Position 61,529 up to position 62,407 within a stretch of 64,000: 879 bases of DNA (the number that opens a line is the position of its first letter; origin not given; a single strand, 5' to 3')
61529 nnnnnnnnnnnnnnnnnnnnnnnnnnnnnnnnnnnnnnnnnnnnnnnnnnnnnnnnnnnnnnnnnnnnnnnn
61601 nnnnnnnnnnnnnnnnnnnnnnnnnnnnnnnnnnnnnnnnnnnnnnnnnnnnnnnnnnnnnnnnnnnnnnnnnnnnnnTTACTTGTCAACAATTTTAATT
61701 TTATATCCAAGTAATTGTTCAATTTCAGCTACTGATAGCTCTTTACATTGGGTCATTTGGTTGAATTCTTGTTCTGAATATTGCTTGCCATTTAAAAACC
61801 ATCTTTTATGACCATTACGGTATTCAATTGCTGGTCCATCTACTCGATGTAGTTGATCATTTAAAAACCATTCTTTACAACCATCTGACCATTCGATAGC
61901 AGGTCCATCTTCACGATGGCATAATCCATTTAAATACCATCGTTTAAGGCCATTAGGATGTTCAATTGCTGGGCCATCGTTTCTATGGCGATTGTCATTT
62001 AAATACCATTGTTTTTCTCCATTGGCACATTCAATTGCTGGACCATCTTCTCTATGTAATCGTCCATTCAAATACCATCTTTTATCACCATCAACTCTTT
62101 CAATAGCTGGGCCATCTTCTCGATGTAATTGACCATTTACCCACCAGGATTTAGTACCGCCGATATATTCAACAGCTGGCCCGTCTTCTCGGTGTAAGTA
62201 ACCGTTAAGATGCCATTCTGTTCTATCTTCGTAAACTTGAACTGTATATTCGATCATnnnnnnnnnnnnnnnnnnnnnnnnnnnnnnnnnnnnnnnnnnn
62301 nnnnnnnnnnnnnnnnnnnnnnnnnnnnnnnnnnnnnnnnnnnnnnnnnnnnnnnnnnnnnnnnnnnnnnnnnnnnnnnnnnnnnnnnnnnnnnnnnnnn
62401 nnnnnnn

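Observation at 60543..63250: Four tandem MORN-variant repeat proteins with cloned promoter/UTR units, plus a relic copy elsewhere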

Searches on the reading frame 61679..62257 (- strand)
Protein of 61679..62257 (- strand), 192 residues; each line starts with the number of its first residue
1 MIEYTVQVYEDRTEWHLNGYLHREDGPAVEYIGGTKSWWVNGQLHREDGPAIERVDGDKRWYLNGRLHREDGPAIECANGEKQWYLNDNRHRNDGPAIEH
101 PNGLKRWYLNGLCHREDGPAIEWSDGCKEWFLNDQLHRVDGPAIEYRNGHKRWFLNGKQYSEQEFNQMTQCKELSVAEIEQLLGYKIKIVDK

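Call 3: search_protein_families(library=pfam, proteins=[window:61679-62257:-], max_evalue=0.01)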
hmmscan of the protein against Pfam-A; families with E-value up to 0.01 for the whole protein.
window:61679-62257:- (192 aa): 1 family
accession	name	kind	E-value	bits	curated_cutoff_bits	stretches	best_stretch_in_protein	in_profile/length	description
PF20530.3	DUF6745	-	1.3e-08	34.8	27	0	134-160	64-90/206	Domain of unknown function (DUF6745)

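Call 10: search_protein_families(library=phrogs, proteins=[window:61679-62257:-], max_evalue=0.001)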
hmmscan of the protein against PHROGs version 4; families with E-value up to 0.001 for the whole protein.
window:61679-62257:- (192 aa): 0 families

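Call 11: search_dna_similar(query=window:61679-62257:-, collection=phages, mode=protein, max_rows=30)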
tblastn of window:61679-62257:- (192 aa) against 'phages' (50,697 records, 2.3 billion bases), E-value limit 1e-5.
Records with a match: 5; places in all: 17; records where one place covers at least 80% of the query: 4.
Best place of each record, by identity: <60% 5.
By first word of the organism name: Celeribacter 2; Agrobacterium 2; uncultured 1.
By host as written in the record: Celeribacter sp. IMCC12053 2; Agrobacterium tumefaciens C58 2; - 1.
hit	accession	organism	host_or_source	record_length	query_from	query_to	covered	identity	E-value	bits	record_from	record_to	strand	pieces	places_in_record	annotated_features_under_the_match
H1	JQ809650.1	Celeribacter phage P12053L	Celeribacter sp. IMCC12053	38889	1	164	85%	57.4%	1e-23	196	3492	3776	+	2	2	hypothetical protein (x2)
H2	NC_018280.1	Celeribacter phage P12053L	Celeribacter sp. IMCC12053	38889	1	164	85%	57.4%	1e-23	196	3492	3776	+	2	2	hypothetical protein | endonuclease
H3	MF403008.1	Agrobacterium phage Atu_ph07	Agrobacterium tumefaciens C58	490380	2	166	86%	37.4%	9e-14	126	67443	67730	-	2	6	hypothetical protein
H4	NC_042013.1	Agrobacterium phage Atu_ph07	Agrobacterium tumefaciens C58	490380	2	166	86%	37.4%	9e-14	126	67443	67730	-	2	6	hypothetical protein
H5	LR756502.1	uncultured phage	metagenomic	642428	28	169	69%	39.1%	3e-7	108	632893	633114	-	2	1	record has no annotation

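Call 13: search_solved_structures(query=window:61679-62257:-, max_evalue=1, show_alignments=2)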
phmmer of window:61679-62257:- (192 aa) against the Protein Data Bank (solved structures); distinct sequences matched with E-value up to 1: 1.
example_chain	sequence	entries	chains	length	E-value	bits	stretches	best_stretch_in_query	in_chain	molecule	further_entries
8k0a_A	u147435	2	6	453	0.17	14.3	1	49-89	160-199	3-phenylpropionate/cinnamic acid dioxygenase subunit alpha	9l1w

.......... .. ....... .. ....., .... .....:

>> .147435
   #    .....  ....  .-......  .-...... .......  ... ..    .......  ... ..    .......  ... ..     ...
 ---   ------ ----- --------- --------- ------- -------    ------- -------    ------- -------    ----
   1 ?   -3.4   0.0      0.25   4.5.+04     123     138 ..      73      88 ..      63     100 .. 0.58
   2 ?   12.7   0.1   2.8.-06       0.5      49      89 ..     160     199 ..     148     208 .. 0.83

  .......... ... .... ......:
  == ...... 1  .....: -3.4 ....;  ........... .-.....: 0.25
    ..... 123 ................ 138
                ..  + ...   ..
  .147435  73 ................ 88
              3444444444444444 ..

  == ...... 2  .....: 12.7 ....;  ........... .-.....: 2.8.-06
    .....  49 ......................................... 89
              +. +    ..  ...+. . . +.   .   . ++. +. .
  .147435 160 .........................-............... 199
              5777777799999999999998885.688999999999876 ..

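Call 14: find_homologous_proteins(query=window:61679-62257:-)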
Query window:61679-62257:- (192 aa): 7945 proteins with E <= 0.001 among 8000 candidates; the best 120 are listed.
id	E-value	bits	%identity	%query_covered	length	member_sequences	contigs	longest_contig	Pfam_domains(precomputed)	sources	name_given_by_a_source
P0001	3.4e-87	309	50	86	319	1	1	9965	PF20530.4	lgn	-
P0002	9.6e-84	298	48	76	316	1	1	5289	PF20530.4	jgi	-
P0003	3.1e-83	296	48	77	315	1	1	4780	PF20530.4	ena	-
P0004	3.8e-82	293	43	93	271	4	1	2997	-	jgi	jgi:hypothetical protein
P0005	2.6e-81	290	44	82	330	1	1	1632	PF20530.4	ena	-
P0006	1.8e-79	284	51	72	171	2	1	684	-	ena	-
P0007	2.2e-78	280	44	92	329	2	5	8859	PF20530.4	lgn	-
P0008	4.4e-78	279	39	91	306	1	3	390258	PF20530.4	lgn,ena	-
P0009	1.5e-75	271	40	99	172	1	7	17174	-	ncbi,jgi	jgi:hypothetical protein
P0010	8.6e-75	269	56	82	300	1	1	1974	-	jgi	jgi:hypothetical protein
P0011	4.5e-73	263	49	82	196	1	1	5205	-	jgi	-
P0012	5.9e-73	263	55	84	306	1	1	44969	PF20530.4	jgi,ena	jgi:hypothetical protein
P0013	1.2e-71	258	58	82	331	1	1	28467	PF20530.4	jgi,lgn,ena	-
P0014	1.0e-70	255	47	93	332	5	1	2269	PF20530.4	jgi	jgi:antitoxin component YwqK of YwqJK toxin-antitoxin module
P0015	1.1e-69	252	64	76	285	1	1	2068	PF20530.4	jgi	jgi:hypothetical protein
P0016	4.5e-69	250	74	51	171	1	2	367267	PF20530.4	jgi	jgi:hypothetical protein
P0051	5.4e-61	224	56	56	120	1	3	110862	PF20530.4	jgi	jgi:hypothetical protein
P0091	7.9e-57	210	56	60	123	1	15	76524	PF20530.4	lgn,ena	-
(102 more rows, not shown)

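Call 15: search_protein_families(library=ncbifam, proteins=[window:61679-62257:-], max_evalue=1)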
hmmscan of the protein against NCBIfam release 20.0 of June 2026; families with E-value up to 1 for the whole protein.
window:61679-62257:- (192 aa): 1 family
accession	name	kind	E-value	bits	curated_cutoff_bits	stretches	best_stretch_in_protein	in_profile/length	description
NF042946.1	3PPDioc_HcaE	equivalog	0.0013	17.8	830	1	46-89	153-195/450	3-phenylpropionate/cinnamic acid dioxygenase subunit alpha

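Call 20: predict_structure(protein=window:61679-62257:-)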
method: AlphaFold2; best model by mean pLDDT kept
length: 192 residues; sequences in the alignment: 1
mean_pLDDT: 41.0   pTM: 0.20
mean pLDDT of the five models: 41.0, 40.2, 37.2, 37.1, 36.0
residues with pLDDT >= 90: 0; 70-90: 0; 50-70: 42; < 50: 150
segments of 3 or more residues with pLDDT < 50: 1-4, 20-37, 39-147, 149-152, 154-157, 171-174, 190-192
pLDDT, mean of each block of 10 residues (from residue 1): 49 53 40 38 39 38 41 33 34 33 35 34 32 33 42 48 57 52 51 34
secondary structure, 60 per line:
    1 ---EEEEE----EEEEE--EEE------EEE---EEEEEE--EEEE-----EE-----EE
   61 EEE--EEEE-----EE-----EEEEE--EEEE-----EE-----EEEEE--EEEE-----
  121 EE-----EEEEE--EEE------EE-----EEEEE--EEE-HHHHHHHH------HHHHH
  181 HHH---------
elements in order: E4-8 E13-17 E20-22 E29-31 E35-40 E43-46 E59-63 E66-69 E82-86 E89-92 E105-109 E112-115 E128-132 E135-137 E151-155 E158-160 H162-169 H176-183

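Call 21: find_encoding_contigs(protein=window:61679-62257:-, flank=10000)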
Protein window:61679-62257:- (192 aa): no gene with exactly this product is on record in the collection.

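Call 83: find_encoding_contigs(protein=P0091, flank=5000, max_places=3)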
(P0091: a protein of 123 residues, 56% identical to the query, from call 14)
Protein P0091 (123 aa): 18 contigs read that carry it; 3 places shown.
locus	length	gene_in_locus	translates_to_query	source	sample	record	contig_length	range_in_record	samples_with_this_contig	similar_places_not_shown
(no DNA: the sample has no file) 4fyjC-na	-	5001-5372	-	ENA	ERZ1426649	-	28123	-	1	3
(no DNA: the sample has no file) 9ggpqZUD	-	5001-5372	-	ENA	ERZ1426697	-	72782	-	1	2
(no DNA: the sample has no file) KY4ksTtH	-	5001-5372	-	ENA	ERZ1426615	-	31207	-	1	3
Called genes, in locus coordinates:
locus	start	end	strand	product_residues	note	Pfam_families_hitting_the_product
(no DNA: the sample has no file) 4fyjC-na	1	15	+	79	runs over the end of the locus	-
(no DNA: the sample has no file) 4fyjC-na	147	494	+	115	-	-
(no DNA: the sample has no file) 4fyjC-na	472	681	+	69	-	-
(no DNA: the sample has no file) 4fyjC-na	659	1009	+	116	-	-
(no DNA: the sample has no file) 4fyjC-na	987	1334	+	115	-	-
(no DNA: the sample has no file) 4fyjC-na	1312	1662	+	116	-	-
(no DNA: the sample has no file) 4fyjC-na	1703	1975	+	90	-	-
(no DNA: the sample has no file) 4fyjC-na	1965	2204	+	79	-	-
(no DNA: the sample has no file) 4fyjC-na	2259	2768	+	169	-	PF08719:NADAR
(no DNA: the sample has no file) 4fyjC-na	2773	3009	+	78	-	-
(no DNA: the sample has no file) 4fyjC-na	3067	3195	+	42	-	-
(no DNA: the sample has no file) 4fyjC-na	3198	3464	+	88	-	-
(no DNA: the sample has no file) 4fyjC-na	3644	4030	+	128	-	-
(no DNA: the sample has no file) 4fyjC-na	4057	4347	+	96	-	-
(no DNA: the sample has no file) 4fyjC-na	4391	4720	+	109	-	-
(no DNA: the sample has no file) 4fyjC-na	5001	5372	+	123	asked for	PF20530:DUF6745 (faint)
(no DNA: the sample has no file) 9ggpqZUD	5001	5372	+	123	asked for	PF20530:DUF6745 (faint)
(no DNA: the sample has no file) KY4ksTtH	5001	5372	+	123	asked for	PF20530:DUF6745 (faint)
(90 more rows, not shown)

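Call 84: find_encoding_contigs(protein=P0051, flank=5000, max_places=2)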
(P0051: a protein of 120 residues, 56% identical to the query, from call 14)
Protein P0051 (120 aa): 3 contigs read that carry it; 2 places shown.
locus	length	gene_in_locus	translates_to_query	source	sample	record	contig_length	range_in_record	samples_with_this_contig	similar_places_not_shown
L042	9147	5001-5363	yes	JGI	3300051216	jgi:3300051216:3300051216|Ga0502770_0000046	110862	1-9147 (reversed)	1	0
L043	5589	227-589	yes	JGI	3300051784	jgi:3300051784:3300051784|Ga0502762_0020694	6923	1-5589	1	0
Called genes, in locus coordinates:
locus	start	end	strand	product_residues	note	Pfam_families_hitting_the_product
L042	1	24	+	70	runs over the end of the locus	-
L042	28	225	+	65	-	-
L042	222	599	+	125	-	-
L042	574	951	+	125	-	-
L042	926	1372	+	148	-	-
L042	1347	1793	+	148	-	-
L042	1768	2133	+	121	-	-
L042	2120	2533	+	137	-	-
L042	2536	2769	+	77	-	-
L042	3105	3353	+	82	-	-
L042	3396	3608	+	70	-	-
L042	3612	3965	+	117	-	PF11750:DUF3307 (weak)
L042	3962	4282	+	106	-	-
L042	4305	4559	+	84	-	-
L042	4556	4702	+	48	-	-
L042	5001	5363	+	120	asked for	PF20530:DUF6745 (faint)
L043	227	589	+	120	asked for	PF20530:DUF6745 (faint)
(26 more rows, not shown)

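Call 85: find_encoding_contigs(protein=P0016, flank=10000, max_places=2)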
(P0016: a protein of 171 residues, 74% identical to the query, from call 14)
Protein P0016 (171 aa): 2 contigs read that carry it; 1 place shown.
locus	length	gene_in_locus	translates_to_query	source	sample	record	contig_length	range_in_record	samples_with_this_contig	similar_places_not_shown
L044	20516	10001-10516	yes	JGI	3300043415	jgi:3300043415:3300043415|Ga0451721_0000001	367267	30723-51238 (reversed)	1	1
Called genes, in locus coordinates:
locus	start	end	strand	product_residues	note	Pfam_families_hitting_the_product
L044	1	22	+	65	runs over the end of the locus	-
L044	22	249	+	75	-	PF24187:DUF7415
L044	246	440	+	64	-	-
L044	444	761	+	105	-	-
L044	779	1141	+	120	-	-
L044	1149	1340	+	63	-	-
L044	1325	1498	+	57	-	-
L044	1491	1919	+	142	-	-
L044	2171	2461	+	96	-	-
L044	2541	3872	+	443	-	PF08740:BCS1_N, PF07728:AAA_5 (weak), PF13191:AAA_16 (weak), PF20720:nSTAND3 (weak), PF00004:AAA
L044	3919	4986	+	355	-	PF20720:nSTAND3 (faint), PF00004:AAA, PF14532:Sigma54_activ_2 (faint)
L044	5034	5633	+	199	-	-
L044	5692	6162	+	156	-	-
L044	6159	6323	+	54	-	-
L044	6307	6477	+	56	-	PF12441:CopG_antitoxin (weak)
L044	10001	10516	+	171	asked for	PF20530:DUF6745 (faint)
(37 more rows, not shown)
